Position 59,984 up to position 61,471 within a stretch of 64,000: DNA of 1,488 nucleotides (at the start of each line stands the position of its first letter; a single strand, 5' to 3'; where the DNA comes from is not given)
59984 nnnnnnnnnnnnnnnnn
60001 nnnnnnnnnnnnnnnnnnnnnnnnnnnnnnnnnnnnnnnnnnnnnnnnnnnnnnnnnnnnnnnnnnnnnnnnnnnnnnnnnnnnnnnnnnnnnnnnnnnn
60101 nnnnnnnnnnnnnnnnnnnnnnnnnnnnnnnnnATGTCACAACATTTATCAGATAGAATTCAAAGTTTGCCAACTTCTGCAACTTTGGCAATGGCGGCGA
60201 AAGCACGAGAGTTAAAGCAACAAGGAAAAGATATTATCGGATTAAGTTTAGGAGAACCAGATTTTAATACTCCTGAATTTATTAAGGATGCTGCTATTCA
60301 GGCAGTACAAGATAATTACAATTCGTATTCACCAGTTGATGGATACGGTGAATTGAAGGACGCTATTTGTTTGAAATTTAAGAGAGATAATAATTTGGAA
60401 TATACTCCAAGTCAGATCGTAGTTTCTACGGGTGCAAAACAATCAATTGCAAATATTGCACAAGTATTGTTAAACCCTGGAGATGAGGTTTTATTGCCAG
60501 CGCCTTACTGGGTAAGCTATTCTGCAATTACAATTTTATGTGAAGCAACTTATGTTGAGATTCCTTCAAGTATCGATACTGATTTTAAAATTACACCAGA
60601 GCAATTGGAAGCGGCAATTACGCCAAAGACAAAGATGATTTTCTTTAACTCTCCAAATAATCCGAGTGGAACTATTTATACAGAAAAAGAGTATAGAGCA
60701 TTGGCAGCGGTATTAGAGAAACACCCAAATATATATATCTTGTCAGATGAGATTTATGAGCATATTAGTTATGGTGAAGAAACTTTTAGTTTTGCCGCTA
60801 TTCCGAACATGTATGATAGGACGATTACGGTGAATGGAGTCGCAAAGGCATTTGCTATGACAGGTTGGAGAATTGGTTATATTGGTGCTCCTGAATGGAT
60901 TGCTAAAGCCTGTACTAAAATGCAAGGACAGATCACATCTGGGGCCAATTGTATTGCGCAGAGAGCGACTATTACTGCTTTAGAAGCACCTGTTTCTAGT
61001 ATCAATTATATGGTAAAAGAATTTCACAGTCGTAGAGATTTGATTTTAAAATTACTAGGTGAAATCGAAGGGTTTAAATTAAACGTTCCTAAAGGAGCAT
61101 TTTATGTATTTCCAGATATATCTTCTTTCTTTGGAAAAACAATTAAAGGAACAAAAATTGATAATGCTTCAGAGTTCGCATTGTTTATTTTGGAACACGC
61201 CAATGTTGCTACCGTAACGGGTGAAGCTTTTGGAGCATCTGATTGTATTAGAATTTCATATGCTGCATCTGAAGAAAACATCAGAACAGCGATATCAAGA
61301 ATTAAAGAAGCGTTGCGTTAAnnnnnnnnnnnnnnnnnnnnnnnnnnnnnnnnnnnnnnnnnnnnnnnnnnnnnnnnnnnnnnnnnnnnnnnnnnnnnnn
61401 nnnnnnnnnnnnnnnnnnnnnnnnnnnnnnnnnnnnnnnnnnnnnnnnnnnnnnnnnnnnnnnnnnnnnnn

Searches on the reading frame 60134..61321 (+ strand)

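Call 55: search_protein_families(library=pfam, proteins=[window:60134-61321:+], max_evalue=0.00001)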
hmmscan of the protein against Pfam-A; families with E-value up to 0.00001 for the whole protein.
window:60134-61321:+ (395 aa): 3 families
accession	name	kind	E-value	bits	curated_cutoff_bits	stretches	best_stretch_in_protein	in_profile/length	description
PF00155.27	Aminotran_1_2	-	2.9e-76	257.4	19.7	1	32-390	1-361/361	Aminotransferase class I and II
PF01053.26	Cys_Met_Meta_PP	-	2.1e-06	27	27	1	87-181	63-153/381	Cys/Met metabolism PLP-dependent enzyme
PF00266.25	Aminotran_5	-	8.9e-06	25.3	21.5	0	93-189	62-163/371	Aminotransferase class-V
